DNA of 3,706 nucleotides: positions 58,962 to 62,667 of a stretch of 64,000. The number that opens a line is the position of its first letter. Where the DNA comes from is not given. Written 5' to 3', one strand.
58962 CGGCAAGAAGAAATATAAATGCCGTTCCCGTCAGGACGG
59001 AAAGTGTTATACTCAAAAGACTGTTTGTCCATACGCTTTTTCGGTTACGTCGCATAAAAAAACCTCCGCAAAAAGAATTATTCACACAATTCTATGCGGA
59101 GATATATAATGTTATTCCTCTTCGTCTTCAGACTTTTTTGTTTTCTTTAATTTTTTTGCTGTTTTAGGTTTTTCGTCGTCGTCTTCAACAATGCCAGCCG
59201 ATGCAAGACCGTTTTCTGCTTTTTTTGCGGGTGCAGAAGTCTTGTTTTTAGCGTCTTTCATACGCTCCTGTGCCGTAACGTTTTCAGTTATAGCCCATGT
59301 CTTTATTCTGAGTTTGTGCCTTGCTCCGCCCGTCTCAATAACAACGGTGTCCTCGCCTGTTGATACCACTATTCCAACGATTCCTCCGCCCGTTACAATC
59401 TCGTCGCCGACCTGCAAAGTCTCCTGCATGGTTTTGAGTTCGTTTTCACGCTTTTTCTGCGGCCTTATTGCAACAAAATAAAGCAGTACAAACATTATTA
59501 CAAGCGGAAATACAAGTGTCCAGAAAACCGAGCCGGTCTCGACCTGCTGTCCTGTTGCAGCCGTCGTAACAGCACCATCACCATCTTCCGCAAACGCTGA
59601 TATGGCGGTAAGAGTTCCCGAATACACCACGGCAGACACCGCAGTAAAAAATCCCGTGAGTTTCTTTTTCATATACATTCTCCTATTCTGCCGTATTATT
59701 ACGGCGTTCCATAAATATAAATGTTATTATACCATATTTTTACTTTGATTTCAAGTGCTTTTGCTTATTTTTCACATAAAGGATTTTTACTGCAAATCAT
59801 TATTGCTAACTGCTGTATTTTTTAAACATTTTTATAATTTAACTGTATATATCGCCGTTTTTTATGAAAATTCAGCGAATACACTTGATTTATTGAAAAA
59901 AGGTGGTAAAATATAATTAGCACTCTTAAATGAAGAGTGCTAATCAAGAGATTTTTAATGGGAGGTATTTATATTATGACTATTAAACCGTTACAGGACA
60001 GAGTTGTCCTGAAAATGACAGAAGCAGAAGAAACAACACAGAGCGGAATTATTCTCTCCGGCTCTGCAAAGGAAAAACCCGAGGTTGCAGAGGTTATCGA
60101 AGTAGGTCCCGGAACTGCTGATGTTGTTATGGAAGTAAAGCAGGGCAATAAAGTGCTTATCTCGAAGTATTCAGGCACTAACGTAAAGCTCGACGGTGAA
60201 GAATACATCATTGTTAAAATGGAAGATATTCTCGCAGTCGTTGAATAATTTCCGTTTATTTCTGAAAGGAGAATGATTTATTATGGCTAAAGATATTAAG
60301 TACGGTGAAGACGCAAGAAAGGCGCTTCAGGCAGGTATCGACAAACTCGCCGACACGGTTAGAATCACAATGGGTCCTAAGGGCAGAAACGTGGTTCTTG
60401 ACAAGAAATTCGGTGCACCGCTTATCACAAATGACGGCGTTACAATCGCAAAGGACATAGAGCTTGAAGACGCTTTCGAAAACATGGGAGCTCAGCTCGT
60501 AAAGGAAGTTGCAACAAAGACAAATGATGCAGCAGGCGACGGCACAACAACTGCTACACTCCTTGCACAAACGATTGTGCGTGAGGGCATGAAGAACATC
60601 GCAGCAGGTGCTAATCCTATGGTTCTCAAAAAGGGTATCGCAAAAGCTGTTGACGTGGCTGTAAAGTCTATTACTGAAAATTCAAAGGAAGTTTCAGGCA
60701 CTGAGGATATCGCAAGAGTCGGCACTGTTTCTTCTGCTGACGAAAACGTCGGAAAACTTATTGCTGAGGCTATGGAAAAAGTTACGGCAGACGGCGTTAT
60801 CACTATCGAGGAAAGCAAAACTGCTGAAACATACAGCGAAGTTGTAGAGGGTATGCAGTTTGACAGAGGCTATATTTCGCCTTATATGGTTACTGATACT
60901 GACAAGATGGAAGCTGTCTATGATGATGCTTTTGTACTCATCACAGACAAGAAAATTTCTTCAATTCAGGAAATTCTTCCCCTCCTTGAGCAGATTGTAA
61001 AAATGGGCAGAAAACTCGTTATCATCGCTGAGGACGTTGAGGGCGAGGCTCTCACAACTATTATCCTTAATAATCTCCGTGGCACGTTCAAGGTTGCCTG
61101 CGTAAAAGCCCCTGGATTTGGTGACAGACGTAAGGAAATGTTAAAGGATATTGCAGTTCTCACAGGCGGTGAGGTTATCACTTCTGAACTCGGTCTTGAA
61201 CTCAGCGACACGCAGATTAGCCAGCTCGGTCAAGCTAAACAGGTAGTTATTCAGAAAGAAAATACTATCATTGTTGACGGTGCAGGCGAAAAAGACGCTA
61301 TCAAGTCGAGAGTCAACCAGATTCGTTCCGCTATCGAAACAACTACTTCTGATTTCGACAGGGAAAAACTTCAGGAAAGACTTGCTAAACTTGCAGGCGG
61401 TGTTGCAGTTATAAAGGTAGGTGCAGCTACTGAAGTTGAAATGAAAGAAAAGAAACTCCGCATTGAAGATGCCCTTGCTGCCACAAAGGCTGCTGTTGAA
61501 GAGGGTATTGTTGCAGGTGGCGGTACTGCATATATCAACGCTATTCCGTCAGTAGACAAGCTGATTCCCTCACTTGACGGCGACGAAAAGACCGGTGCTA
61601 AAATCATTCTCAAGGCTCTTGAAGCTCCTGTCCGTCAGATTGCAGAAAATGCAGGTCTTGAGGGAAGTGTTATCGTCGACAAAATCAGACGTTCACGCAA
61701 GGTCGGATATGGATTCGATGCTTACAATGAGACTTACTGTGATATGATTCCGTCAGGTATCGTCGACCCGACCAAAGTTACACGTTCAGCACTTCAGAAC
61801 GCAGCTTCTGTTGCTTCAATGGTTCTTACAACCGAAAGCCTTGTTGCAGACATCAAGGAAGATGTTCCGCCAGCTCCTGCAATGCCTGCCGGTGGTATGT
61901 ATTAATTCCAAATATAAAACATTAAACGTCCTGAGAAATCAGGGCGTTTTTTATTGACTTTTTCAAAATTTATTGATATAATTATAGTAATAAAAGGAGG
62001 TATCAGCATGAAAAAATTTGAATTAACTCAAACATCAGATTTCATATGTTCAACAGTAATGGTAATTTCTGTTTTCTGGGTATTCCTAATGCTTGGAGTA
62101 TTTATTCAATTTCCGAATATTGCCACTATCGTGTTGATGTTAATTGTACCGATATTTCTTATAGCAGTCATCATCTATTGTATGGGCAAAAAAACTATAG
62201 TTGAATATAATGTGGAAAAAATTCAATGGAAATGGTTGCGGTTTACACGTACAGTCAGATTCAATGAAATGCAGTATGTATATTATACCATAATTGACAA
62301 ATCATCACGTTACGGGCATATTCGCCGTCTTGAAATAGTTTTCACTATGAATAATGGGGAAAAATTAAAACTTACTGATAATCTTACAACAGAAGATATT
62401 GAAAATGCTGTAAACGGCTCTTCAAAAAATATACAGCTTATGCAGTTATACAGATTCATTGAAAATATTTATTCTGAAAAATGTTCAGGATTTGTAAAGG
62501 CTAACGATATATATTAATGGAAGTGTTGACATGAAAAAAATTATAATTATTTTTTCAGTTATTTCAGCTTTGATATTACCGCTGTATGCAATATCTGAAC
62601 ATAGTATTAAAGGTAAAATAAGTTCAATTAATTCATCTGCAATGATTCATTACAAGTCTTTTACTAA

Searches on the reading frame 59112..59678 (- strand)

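Call 48: search_protein_families(library=pfam, proteins=[window:59112-59678:-], max_evalue=0.001)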
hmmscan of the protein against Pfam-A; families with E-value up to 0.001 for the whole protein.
window:59112-59678:- (188 aa): 1 family
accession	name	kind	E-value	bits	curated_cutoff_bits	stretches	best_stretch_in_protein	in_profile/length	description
PF02699.20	YajC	-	3.3e-25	88.2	28.2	1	56-131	3-77/78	Preprotein translocase subunit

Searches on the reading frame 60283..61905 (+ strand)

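Call 48: search_protein_families(library=pfam, proteins=[window:60283-61905:+], max_evalue=0.001)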
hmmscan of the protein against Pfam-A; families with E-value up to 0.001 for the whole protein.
window:60283-61905:+ (540 aa): 1 family
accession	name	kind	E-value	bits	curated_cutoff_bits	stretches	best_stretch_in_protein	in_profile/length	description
PF00118.29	Cpn60_TCP1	-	1.5e-77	261.8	34.3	1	22-523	1-488/490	TCP-1/cpn60 chaperonin family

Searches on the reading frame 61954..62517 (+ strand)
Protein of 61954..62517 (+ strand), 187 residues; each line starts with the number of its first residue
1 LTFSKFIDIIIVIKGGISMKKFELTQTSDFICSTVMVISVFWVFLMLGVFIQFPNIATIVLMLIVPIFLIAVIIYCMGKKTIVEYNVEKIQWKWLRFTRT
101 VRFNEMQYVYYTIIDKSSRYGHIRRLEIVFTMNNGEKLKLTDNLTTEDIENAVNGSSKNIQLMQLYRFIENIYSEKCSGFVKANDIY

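Call 48: search_protein_families(library=pfam, proteins=[window:61954-62517:+], max_evalue=0.001)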
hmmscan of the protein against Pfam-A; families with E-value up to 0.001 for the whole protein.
window:61954-62517:+ (187 aa): 1 family
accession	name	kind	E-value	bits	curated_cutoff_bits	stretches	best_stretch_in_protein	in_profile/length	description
PF20226.3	DUF6585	-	6.4e-06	26.2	27.7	1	26-165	25-164/249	Family of unknown function (DUF6585)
